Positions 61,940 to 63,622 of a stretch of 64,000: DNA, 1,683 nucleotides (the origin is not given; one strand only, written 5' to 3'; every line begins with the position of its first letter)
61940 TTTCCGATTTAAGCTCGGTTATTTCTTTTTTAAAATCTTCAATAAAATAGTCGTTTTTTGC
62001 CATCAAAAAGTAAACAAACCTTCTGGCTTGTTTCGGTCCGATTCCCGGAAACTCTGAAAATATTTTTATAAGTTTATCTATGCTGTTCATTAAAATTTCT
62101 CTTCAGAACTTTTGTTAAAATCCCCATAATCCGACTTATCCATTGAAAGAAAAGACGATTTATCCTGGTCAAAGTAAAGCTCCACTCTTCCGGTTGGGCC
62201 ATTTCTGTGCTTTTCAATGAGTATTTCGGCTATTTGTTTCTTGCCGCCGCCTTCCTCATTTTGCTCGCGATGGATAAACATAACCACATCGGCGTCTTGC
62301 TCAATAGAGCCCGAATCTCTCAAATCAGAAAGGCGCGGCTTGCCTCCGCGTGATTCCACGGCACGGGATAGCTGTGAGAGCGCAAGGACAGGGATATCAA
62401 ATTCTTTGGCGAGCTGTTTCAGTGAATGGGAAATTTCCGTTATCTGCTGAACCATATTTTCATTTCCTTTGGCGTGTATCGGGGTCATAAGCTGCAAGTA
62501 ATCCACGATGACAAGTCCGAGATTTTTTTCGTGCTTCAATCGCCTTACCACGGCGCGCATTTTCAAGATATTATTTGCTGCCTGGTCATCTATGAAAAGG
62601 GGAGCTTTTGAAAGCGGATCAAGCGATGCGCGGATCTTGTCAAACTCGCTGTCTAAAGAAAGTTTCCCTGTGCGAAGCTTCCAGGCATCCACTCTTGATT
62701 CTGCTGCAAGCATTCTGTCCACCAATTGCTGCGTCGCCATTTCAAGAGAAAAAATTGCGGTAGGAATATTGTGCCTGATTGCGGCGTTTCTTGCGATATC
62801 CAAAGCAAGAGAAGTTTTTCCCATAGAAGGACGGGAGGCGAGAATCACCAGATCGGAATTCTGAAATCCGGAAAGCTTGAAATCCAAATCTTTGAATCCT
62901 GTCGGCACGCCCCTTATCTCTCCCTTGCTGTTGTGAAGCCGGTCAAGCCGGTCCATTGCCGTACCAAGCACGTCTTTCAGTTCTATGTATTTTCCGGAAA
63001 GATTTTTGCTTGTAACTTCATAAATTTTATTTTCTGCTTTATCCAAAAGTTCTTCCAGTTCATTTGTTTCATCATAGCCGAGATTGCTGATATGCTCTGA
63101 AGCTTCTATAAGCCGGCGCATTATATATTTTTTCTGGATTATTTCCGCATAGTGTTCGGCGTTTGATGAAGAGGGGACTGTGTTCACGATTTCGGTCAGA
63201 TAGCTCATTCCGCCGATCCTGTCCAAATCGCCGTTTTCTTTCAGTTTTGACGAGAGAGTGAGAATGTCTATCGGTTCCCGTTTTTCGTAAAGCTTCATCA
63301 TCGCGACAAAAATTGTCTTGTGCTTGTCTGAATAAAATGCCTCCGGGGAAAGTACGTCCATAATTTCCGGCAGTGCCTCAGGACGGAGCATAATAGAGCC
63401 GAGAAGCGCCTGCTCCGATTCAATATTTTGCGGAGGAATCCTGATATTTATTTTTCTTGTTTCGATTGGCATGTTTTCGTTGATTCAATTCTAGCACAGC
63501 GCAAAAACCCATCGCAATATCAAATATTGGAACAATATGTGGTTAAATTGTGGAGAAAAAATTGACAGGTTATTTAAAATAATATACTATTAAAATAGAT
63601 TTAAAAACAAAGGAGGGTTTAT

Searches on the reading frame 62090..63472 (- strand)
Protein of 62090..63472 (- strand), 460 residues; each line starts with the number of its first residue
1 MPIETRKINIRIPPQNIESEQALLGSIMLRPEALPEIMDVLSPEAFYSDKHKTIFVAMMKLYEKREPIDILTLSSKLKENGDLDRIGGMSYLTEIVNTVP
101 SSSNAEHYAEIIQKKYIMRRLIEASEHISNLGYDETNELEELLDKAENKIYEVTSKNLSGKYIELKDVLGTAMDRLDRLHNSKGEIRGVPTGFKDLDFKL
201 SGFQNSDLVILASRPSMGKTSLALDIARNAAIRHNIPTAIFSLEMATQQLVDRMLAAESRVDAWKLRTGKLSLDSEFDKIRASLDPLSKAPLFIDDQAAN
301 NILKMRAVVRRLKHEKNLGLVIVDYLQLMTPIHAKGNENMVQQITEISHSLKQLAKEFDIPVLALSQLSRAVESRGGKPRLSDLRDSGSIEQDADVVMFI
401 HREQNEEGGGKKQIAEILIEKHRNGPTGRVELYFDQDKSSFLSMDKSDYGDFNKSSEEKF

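Call 10: search_protein_families(library=pfam, proteins=[window:62090-63472:-], max_evalue=0.001)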
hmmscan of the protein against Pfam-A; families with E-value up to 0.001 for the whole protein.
window:62090-63472:- (460 aa): 4 families
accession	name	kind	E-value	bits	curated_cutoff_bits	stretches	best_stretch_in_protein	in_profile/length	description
PF03796.21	DnaB_C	-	4.7e-98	328.1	27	1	188-441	1-253/255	DnaB-like helicase C terminal domain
PF00772.26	DnaB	-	7.7e-38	129.1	23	1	13-113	2-102/103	DnaB-like helicase N terminal domain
PF13481.12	AAA_25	-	1.5e-10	41.5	27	1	206-368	33-190/195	AAA domain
PF06745.19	ATPase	-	0.00028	20.8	26.6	1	189-353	1-153/231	KaiC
